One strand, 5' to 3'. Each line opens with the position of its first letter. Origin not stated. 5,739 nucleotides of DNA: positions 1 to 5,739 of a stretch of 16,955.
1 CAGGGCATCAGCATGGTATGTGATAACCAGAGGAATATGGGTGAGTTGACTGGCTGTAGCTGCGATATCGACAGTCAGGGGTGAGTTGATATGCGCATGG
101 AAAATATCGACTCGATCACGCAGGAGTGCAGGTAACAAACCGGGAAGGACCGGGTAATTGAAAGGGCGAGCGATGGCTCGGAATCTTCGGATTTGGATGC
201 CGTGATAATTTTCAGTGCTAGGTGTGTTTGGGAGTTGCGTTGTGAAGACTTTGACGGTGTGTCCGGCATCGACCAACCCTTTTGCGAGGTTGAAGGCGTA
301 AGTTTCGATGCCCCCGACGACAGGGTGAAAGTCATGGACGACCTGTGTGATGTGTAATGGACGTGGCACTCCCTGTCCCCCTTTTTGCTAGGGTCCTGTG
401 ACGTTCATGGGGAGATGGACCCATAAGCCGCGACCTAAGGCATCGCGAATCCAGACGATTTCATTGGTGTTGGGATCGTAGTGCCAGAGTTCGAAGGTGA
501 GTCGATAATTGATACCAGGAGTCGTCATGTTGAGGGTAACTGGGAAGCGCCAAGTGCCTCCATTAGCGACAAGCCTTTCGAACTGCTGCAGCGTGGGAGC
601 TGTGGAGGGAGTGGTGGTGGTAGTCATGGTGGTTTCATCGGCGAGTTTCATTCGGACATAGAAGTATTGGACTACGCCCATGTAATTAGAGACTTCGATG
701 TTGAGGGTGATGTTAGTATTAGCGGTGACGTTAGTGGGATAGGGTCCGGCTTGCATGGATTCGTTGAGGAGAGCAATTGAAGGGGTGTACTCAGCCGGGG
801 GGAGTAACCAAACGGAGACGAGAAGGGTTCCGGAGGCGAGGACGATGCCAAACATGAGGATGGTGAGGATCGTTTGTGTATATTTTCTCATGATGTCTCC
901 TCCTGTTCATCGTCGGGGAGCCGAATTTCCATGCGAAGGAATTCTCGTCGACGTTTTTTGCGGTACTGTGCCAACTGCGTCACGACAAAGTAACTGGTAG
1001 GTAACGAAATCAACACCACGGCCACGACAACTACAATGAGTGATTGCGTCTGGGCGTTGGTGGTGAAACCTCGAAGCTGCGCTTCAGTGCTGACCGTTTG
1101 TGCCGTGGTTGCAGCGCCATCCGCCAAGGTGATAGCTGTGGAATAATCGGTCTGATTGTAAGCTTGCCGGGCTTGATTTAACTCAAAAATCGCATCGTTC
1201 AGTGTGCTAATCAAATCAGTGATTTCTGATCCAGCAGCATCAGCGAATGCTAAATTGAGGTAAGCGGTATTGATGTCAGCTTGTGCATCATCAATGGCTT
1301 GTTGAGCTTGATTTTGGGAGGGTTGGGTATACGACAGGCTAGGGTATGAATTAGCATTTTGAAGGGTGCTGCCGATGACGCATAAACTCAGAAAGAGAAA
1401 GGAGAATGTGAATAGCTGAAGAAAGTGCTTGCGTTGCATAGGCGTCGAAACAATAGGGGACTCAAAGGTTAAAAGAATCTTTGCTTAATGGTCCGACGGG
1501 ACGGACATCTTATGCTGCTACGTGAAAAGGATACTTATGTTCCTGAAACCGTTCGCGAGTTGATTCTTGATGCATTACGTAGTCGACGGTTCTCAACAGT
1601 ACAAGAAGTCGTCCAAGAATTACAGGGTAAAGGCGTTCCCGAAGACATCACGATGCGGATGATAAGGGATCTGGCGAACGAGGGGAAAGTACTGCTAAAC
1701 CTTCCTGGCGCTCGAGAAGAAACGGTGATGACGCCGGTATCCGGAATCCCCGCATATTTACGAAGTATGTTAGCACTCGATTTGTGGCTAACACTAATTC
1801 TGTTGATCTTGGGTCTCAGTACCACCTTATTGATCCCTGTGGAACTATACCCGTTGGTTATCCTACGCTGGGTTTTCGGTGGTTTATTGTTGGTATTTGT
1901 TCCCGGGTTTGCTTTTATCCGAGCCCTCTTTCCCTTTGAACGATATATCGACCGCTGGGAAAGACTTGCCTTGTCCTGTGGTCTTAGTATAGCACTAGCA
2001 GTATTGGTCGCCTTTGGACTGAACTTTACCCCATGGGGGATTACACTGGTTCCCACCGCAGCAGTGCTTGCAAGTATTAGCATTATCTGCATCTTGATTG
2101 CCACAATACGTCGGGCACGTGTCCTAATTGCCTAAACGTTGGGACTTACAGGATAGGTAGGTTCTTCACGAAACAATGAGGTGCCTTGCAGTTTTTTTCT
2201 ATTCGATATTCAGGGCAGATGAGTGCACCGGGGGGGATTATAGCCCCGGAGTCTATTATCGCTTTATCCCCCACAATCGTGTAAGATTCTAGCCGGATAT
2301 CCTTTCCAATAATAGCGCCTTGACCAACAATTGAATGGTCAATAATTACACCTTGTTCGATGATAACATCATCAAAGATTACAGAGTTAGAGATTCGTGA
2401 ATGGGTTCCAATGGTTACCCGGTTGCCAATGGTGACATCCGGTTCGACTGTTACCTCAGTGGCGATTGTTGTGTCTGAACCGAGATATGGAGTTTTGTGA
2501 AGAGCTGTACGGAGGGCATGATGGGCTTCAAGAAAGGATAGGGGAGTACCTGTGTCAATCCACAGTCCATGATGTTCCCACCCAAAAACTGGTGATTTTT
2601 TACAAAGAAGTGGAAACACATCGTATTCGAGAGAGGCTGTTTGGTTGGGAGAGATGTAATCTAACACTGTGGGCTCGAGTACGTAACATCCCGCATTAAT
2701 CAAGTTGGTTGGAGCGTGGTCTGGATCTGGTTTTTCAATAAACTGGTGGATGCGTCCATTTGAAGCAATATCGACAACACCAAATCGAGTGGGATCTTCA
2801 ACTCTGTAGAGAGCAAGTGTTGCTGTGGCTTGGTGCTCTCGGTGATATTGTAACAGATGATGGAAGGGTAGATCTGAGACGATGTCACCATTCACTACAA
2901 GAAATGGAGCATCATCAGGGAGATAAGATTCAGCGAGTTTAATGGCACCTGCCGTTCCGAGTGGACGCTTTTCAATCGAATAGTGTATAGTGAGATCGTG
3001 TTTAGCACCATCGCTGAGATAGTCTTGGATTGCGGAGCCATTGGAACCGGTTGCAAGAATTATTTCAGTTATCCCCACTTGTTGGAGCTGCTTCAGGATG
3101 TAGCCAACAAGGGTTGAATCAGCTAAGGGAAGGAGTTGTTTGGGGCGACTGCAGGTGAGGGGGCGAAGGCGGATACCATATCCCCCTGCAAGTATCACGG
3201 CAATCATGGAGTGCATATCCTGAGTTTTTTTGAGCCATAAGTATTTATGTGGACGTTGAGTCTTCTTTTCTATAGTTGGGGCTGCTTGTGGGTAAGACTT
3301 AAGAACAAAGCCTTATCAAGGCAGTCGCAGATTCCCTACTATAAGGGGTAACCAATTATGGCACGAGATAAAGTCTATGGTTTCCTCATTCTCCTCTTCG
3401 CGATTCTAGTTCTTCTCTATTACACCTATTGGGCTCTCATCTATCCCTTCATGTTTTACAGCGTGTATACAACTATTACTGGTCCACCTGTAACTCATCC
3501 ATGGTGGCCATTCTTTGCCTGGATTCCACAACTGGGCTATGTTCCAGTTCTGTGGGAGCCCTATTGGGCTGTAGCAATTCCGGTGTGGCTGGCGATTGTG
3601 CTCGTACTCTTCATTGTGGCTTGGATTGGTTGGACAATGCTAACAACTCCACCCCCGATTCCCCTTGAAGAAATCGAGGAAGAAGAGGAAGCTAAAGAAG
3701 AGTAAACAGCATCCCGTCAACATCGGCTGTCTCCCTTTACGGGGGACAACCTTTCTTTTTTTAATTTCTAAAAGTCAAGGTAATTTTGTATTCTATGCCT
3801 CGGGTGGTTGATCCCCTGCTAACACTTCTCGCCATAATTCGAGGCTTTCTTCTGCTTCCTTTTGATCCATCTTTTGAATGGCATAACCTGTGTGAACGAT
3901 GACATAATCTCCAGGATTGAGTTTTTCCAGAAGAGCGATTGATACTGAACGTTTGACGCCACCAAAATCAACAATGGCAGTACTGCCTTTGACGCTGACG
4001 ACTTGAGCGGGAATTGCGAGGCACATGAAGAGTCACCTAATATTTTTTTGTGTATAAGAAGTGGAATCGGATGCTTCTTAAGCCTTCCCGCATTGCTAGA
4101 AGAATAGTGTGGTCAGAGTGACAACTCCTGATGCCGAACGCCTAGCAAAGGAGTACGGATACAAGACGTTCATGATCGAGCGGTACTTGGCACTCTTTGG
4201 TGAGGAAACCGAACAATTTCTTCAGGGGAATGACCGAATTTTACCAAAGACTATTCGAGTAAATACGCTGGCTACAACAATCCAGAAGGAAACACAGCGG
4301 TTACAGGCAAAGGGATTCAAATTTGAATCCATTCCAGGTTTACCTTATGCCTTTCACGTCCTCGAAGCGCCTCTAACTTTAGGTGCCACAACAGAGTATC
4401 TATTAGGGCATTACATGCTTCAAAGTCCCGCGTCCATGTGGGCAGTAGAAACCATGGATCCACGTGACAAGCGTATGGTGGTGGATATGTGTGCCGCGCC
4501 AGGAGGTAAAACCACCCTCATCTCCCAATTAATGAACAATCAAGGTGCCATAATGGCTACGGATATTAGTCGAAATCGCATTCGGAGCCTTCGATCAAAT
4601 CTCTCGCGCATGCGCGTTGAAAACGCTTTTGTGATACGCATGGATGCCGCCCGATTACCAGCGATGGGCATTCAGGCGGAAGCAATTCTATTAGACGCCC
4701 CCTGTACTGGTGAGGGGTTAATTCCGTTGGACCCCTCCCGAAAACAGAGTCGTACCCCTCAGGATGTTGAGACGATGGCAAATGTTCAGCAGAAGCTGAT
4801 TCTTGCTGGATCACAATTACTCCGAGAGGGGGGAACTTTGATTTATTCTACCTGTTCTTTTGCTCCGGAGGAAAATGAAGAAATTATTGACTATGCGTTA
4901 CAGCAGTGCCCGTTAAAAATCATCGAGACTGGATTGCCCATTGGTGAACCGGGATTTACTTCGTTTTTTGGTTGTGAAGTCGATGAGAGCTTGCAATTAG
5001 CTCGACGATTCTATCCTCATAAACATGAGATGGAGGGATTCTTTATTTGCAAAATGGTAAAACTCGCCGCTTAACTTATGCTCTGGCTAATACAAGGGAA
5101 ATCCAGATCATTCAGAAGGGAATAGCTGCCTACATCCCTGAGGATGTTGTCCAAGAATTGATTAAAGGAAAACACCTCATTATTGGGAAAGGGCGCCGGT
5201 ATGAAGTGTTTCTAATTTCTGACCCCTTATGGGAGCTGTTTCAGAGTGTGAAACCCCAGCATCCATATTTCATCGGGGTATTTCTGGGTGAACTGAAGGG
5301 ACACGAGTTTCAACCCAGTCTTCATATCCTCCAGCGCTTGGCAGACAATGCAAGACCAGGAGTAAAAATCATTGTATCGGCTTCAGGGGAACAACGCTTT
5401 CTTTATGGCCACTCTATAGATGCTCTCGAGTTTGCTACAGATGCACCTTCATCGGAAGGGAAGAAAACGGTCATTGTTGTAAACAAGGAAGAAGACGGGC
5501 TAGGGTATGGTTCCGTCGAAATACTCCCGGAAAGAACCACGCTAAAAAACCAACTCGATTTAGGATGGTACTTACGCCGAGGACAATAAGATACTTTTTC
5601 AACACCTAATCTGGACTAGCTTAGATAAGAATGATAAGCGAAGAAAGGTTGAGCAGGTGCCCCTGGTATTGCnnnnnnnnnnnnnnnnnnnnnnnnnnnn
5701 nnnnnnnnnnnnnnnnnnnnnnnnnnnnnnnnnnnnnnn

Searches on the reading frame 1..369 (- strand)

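Call 94: search_protein_families(library=pfam, proteins=[window:1-369:-], max_evalue=0.001)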
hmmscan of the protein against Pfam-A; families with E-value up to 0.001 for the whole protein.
window:1-369:- (123 aa): 3 families
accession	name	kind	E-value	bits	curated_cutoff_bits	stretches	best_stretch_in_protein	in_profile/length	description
PF13439.12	Glyco_transf_4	-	8.9e-19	68.6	28.5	1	18-121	1-106/170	Glycosyltransferase Family 4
PF13579.12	Glyco_trans_4_4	-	8.2e-15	55.9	29.7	1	19-121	1-104/158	Glycosyl transferase 4-like domain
PF13477.12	Glyco_trans_4_2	-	0.00011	22.8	23.4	1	22-119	10-107/139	Glycosyl transferase 4-like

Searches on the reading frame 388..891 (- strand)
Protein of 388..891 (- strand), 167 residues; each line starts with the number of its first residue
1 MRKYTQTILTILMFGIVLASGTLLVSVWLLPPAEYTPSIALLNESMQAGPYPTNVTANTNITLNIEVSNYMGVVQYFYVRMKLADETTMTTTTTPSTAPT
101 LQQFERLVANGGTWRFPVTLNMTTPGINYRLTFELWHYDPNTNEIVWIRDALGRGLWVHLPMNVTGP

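Call 9: search_protein_families(library=pfam, proteins=[window:388-891:-], max_evalue=0.001)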
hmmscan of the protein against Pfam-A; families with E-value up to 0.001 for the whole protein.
window:388-891:- (167 aa): 1 family
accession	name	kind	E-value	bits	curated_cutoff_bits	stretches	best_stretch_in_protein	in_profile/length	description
PF07760.16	DUF1616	-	2.8e-12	46.9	31.6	1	5-140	151-289/307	Protein of unknown function (DUF1616)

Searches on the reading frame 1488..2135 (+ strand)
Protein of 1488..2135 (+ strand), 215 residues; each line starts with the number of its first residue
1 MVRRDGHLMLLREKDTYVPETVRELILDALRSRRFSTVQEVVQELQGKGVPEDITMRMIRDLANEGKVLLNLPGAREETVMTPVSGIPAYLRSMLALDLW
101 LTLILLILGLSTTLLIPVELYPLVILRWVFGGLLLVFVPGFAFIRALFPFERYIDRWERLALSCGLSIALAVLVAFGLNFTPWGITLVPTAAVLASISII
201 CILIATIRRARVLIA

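Call 9: search_protein_families(library=pfam, proteins=[window:1488-2135:+], max_evalue=0.001)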
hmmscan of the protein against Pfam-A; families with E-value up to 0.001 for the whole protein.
window:1488-2135:+ (215 aa): 1 family
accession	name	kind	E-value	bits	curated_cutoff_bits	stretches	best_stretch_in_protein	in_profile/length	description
PF07760.16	DUF1616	-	7.8e-23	81.5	31.6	1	108-212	4-120/307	Protein of unknown function (DUF1616)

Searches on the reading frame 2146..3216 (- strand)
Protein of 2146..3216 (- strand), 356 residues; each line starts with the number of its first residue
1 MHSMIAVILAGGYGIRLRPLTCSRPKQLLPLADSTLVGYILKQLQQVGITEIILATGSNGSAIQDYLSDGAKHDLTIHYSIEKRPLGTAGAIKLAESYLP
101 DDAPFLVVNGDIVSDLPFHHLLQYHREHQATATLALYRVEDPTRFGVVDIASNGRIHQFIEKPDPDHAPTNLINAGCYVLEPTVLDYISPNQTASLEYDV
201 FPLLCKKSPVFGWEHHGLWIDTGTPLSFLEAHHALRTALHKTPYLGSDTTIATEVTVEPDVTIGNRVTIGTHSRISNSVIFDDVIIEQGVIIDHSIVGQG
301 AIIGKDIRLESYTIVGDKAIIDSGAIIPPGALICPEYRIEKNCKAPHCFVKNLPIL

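Call 9: search_protein_families(library=pfam, proteins=[window:2146-3216:-], max_evalue=0.001)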
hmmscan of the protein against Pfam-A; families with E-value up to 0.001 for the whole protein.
window:2146-3216:- (356 aa): 6 families
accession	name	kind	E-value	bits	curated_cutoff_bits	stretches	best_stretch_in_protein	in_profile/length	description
PF00483.29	NTP_transferase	-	7.7e-54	183.3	21.2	1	6-236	2-243/245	Nucleotidyl transferase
PF25084.1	LbH_EIF2B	-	2e-16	60.3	54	1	237-325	16-103/105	EIF2B subunit epsilon LbH domain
PF00132.30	Hexapep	-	3.6e-12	45.9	27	1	244-276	3-35/36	Bacterial transferase hexapeptide (six repeats)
PF12804.13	NTP_transf_3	-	2.7e-11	44.4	27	1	6-135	1-121/160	MobA-like NTP transferase domain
PF24894.1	Hexapep_GlmU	-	2.4e-05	24.8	23.3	1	271-333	28-83/104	GlmU-like, C-terminal hexapeptide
PF25087.1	GMPPB_C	-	6.7e-05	23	39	1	249-342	11-103/110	GMPPB C-terminal domain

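Call 51: search_protein_families(library=ncbifam, proteins=[window:2146-3216:-], max_evalue=0.00001)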
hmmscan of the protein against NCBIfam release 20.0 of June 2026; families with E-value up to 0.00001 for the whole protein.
window:2146-3216:- (356 aa): 40 families (the best 25 are shown)
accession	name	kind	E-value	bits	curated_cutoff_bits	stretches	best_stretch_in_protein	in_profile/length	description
NF052502.1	man1P_GTase_Rv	exception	1.6e-77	260.7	440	1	6-340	3-343/352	mannose-1-phosphate guanylyltransferase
TIGR03992.1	Arch_glmU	subfamily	3.2e-54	184.3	292.1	1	4-281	1-269/393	bifunctional sugar-1-phosphate nucleotidylyltransferase/acetyltransferase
TIGR01208.1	rmlA_long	equivalog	1.4e-47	162.3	320.25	1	6-327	2-313/353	glucose-1-phosphate thymidylyltransferase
NF045761.1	NAMPUrTaseMurU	equivalog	1.2e-39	136.4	250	1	4-227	1-219/226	N-acetylmuramate alpha-1-phosphate uridylyltransferase MurU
NF041173.1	Sug_nt_acttase_Thmprot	equivalog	6.2e-35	120.9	600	1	4-322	1-306/405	bifunctional sugar-1-phosphate nucleotidylyltransferase/acetyltransferase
TIGR01173.1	glmU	equivalog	4.4e-33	114.8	366.85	2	5-186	2-178/452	bifunctional UDP-N-acetylglucosamine diphosphorylase/glucosamine-1-phosphate N-acetyltransferase GlmU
TIGR02623.1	G1P_cyt_trans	equivalog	1.5e-31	109.8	300.25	2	88-221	106-231/255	glucose-1-phosphate cytidylyltransferase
TIGR02091.1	glgC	equivalog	2e-31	109.4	424.9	1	4-325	1-344/364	glucose-1-phosphate adenylyltransferase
NF041313.1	UDPGP_AglF_Halo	equivalog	4.7e-30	104.8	400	1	4-189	1-183/234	UTP--glucose-1-phosphate uridylyltransferase AglF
NF049965.1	GlMnHpPGnyltfHddC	equivalog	6.2e-30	104.5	300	1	5-197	2-184/221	D-glycero-D-manno-heptose 1-phosphate guanosyltransferase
TIGR01207.1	rmlA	equivalog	1.4e-29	103.2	360.65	1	7-237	3-238/286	glucose-1-phosphate thymidylyltransferase RfbA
NF003670.0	PRK05293.1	equivalog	2.3e-29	102.5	470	1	2-327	3-358/382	glucose-1-phosphate adenylyltransferase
NF010934.1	PRK14354.1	equivalog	6.6e-29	100.7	450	2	6-185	2-177/447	bifunctional UDP-N-acetylglucosamine diphosphorylase/glucosamine-1-phosphate N-acetyltransferase GlmU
TIGR01099.1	galU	equivalog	1.4e-25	90.4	326.8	2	6-69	4-67/261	UTP--glucose-1-phosphate uridylyltransferase GalU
NF012024.0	PRK15480.1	equivalog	1.4e-25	90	588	1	5-234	5-239/292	glucose-1-phosphate thymidylyltransferase RfbA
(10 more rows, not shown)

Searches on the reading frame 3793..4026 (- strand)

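Call 9: search_protein_families(library=pfam, proteins=[window:3793-4026:-], max_evalue=0.001)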
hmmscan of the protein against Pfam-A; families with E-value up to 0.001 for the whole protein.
window:3793-4026:- (77 aa): 1 family
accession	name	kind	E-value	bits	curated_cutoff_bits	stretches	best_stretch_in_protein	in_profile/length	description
PF01455.23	HupF_HypC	-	6e-30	103.6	28.5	1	1-65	1-65/65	HupF/HypC family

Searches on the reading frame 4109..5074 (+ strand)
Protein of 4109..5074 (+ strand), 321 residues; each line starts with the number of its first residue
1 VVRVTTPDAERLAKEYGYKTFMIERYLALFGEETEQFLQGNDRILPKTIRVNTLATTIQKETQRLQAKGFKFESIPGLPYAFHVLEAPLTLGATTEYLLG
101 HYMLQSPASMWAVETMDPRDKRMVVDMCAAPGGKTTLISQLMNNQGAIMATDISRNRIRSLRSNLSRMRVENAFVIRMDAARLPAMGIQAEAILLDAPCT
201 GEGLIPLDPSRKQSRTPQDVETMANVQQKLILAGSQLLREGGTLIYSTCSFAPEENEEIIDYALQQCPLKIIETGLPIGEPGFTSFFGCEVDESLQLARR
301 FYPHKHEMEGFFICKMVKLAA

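Call 9: search_protein_families(library=pfam, proteins=[window:4109-5074:+], max_evalue=0.001)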
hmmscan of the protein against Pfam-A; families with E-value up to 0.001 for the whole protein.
window:4109-5074:+ (321 aa): 5 families
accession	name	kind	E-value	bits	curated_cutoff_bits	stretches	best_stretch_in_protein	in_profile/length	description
PF01189.24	Methyltr_RsmB-F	-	5.3e-55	186.6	27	1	115-316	3-198/199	16S rRNA methyltransferase RsmB/F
PF22458.1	RsmF-B_ferredox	-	1e-10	42.1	27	1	21-84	4-67/74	Methyltr_RsmF/B-like, ferredoxin-like domain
PF17125.10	Methyltr_RsmF_N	-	7.2e-09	36.4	34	1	23-107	6-86/86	N-terminal domain of 16S rRNA methyltransferase RsmF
PF01728.25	FtsJ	-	3.5e-05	24.2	24.1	1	120-266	21-154/181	FtsJ-like methyltransferase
PF13847.12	Methyltransf_31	-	0.00094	19.3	27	0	122-250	5-113/145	Methyltransferase domain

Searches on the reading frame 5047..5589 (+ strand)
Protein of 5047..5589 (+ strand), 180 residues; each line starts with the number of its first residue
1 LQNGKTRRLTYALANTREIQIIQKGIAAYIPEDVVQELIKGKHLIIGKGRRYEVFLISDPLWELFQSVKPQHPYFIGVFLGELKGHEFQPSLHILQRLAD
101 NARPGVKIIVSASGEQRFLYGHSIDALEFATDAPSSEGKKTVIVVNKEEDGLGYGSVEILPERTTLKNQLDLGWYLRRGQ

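Call 9: search_protein_families(library=pfam, proteins=[window:5047-5589:+], max_evalue=0.001)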
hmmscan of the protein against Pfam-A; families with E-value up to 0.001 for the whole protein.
window:5047-5589:+ (180 aa): 2 families
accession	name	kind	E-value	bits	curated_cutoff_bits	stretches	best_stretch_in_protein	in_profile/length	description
PF03657.19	UPF0113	-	1.8e-12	47.8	23.8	1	107-178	1-73/73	UPF0113 PUA domain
PF17833.7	pre-PUA_NIP7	-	4.1e-10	40.2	23.1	1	15-92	5-80/80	NIP7/UPF0113, pre-PUA domain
